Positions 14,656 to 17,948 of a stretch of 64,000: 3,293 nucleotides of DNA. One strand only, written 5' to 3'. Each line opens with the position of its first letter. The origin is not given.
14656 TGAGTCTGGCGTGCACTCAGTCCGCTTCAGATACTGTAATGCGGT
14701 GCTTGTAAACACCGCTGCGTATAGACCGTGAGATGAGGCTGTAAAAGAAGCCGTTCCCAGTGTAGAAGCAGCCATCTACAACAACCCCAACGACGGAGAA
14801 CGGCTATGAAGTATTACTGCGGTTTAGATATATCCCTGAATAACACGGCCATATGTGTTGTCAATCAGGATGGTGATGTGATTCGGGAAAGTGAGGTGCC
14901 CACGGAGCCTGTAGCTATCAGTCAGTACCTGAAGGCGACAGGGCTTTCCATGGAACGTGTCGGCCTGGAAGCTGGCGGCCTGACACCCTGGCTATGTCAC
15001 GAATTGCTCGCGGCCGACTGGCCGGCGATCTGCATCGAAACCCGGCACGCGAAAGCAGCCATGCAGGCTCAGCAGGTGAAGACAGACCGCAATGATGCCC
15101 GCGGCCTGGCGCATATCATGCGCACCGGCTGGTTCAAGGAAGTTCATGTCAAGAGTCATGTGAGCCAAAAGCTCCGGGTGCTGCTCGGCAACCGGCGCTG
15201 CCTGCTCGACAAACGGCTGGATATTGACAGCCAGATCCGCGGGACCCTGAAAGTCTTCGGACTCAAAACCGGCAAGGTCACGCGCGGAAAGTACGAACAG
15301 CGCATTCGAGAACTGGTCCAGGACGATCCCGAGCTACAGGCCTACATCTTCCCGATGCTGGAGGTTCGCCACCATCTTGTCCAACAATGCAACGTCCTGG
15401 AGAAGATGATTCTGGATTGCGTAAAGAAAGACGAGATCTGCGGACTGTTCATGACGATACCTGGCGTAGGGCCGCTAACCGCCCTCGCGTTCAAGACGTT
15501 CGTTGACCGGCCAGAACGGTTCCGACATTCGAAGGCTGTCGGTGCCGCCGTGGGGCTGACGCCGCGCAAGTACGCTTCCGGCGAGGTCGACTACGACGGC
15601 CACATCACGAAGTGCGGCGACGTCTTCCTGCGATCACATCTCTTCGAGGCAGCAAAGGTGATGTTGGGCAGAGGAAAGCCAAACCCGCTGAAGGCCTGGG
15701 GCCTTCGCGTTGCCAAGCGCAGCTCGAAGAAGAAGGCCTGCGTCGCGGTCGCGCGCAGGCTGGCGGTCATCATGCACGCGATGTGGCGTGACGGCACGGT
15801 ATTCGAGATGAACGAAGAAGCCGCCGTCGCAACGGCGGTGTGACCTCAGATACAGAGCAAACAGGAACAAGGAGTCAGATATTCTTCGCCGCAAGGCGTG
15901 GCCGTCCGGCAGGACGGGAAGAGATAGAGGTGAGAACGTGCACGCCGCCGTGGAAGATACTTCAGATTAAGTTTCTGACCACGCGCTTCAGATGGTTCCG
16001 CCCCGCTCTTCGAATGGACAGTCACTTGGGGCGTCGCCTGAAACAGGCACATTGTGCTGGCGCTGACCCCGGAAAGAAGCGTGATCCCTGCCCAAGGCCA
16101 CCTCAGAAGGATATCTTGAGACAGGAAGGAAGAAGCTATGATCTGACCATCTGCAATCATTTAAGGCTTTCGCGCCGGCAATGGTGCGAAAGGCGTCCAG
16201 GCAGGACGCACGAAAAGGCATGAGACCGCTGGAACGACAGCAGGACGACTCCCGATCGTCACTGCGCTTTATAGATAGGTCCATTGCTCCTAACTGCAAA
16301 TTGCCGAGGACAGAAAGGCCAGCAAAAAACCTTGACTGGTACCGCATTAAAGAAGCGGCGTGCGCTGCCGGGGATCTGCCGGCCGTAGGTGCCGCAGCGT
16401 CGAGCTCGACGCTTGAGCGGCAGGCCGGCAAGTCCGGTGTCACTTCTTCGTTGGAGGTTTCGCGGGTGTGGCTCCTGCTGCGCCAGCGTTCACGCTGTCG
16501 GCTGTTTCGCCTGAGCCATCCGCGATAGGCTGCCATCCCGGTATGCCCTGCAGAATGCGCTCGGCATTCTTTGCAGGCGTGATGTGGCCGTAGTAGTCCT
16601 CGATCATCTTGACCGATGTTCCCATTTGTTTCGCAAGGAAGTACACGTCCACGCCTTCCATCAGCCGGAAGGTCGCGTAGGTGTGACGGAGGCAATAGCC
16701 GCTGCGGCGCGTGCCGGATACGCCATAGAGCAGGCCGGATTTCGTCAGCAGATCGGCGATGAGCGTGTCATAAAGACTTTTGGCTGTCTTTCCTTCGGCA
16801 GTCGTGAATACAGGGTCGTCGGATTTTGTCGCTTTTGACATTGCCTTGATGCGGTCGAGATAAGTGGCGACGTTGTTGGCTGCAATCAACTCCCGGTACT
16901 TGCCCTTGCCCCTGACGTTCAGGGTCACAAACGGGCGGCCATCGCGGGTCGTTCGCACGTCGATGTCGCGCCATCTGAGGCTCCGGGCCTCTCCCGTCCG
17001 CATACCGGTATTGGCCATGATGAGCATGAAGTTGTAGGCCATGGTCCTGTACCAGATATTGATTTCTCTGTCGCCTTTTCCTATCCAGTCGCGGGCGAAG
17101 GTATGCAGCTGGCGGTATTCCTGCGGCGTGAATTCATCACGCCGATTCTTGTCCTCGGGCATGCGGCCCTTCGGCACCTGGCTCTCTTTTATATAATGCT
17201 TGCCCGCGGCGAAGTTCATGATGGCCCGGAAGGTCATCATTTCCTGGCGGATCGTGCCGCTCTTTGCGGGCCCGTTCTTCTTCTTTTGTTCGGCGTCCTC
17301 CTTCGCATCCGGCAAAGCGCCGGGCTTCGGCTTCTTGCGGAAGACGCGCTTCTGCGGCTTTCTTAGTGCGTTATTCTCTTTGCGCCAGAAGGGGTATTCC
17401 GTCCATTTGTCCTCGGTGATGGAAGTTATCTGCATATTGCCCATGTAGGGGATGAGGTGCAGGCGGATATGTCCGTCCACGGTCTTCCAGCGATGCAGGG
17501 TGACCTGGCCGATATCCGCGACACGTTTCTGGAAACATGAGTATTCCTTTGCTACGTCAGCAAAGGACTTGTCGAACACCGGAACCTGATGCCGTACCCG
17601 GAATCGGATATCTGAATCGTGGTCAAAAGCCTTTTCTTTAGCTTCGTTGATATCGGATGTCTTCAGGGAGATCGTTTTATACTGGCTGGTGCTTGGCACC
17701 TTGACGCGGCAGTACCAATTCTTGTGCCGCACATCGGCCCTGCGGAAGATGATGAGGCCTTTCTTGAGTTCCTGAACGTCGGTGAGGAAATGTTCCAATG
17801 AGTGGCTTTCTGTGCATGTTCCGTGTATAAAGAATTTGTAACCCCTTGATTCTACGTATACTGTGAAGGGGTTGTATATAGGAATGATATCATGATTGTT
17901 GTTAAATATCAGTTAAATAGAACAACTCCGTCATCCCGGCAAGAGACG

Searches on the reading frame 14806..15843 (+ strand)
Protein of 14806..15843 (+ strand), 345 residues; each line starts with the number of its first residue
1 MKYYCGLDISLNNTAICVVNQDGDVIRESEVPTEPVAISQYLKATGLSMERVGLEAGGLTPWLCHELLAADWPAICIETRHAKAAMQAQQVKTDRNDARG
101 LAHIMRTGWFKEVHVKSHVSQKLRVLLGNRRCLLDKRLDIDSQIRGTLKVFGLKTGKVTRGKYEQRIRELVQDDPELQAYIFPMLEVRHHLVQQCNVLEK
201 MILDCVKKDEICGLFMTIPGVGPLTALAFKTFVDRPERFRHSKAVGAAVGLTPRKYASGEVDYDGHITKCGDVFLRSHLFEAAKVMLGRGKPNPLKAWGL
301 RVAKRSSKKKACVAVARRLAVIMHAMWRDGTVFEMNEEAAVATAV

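Call 43: search_protein_families(library=pfam, proteins=[window:14806-15843:+], max_evalue=0.0001)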
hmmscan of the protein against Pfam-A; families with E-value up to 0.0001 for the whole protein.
window:14806-15843:+ (345 aa): 2 families
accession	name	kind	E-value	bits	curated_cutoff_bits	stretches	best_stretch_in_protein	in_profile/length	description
PF02371.22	Transposase_20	-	1.2e-17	64.5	21.3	1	214-291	3-79/87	Transposase IS116/IS110/IS902 family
PF01548.23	DEDD_Tnp_IS110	-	2.8e-15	56.9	29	1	5-149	1-151/155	Transposase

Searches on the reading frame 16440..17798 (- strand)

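Call 3: search_protein_families(library=pfam, proteins=[window:16440-17798:-], max_evalue=0.01)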
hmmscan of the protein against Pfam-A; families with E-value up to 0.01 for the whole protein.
window:16440-17798:- (452 aa): 4 families
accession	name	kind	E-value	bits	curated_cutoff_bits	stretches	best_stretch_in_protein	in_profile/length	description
PF00589.27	Phage_integrase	-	1.5e-12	48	27.1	1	223-406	3-168/172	Phage integrase family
PF14659.12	Phage_int_SAM_3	-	0.001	19.7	22.6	1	104-130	22-48/58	Phage integrase, N-terminal SAM-like domain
PF20172.3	DUF6538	-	0.0016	18.5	27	1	24-57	5-44/60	Domain of unknown function (DUF6538)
PF13102.12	Phage_int_SAM_5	-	0.0047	17.7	22.3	0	97-211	18-96/98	Phage integrase SAM-like domain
